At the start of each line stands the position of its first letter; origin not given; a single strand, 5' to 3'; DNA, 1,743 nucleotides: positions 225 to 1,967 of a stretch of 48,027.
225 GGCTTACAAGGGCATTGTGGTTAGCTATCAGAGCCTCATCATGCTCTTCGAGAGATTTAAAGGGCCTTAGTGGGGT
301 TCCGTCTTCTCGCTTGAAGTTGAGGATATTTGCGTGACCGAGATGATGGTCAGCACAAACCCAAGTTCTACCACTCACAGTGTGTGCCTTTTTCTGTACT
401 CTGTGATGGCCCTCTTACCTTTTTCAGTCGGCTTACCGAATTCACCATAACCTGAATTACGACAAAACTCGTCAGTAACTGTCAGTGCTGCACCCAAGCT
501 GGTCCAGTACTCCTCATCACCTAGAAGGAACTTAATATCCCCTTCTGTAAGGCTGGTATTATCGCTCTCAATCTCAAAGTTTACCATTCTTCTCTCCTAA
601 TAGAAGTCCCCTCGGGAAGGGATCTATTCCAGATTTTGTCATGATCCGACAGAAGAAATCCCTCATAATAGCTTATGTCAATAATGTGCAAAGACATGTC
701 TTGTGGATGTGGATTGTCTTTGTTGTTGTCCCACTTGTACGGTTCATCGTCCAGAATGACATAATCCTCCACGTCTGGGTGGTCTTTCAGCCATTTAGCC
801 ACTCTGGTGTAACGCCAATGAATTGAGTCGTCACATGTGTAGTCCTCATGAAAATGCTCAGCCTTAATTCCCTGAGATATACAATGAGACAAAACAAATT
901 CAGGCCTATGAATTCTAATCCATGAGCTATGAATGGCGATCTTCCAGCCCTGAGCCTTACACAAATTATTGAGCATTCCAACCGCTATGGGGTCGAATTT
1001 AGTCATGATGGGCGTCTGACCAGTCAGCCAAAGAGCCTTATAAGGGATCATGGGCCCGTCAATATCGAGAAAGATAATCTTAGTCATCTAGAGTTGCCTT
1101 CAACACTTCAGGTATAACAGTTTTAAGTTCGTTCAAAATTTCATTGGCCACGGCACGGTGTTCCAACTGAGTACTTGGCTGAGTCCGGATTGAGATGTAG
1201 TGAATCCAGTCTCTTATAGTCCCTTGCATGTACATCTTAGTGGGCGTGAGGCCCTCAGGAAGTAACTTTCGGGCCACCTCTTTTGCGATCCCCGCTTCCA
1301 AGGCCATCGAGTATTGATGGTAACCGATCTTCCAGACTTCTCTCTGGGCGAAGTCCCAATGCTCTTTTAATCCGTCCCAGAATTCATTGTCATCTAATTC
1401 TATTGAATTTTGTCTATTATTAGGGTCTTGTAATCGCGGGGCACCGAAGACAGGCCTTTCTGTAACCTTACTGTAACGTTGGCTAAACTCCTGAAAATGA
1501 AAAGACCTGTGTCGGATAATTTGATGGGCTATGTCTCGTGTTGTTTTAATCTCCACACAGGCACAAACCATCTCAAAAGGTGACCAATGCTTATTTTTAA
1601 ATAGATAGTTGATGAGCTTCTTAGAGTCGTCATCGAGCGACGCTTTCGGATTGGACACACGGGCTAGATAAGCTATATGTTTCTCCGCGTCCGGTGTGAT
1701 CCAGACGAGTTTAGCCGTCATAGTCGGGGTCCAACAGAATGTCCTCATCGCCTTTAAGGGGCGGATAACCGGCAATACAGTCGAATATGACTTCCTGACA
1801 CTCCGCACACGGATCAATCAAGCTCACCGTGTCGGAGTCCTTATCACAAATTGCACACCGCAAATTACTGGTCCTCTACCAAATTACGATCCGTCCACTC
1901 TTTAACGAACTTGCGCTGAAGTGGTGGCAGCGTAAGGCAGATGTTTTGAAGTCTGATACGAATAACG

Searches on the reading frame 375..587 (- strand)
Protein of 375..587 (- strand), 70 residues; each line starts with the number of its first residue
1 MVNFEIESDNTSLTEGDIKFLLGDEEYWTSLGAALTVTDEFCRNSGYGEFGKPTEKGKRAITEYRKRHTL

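Call 37: search_protein_families(library=pfam, alignment_id=A5, max_evalue=0.01)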
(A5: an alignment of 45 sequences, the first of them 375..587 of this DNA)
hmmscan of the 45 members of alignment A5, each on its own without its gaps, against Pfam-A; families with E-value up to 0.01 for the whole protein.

A. member 1, window:375-587:- (70 aa): 0 families

B. families by the number of members that match (of 45 scanned): 7 families
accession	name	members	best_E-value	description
PF05367.17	Phage_endo_I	1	1.8e-28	Phage endonuclease I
PF00959.24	Phage_lysozyme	1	2.7e-28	Phage lysozyme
PF18143.6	HAD_SAK_2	1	5.8e-17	HAD domain in Swiss Army Knife RNA repair proteins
PF18909.5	dGTP_diPhyd_N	1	1.3e-09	dATP/dGTP diphosphohydrolase, N-terminal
PF20573.4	DUF6782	1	8.8e-05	Putative metallopeptidase family (DUF6782)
PF06114.19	Peptidase_M78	1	0.00055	IrrE N-terminal-like domain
PF21265.3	SBB_T7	1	0.0014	Single-stranded DNA-binding protein, Bacteriophage T7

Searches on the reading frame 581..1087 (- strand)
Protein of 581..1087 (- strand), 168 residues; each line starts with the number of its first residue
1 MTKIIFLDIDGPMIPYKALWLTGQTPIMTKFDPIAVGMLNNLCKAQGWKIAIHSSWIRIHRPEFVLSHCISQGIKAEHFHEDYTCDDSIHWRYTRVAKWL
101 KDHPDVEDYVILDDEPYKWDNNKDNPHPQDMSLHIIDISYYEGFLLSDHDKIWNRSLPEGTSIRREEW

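Call 12: search_protein_families(library=phrogs, proteins=[window:581-1087:-], max_evalue=0.001)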
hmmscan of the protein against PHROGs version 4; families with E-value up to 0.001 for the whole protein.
window:581-1087:- (168 aa): 1 family
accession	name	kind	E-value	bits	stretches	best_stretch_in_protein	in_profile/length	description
phrog_1818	-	unknown function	9.9e-21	75.1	1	2-122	5-127/161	-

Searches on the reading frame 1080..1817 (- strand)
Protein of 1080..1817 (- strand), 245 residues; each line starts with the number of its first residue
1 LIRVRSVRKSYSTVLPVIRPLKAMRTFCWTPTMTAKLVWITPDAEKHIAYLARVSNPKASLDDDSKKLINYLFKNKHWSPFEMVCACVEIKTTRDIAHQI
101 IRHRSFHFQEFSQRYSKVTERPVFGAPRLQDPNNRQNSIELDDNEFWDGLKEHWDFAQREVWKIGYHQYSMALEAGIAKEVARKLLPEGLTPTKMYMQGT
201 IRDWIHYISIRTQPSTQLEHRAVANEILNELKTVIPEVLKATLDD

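Call 12: search_protein_families(library=phrogs, proteins=[window:1080-1817:-], max_evalue=0.001)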
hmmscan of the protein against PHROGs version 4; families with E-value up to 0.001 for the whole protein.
window:1080-1817:- (245 aa): 3 families
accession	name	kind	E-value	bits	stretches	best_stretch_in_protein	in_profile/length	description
phrog_85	-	DNA, RNA and nucleotide metabolism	1e-62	213.9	1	30-242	368-583/866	thymidylate synthase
phrog_10644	-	DNA, RNA and nucleotide metabolism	4.5e-33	115.6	1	88-243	3-155/160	thymidylate synthase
phrog_22708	-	DNA, RNA and nucleotide metabolism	9.8e-15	55.6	1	33-119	29-127/242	thymidylate synthase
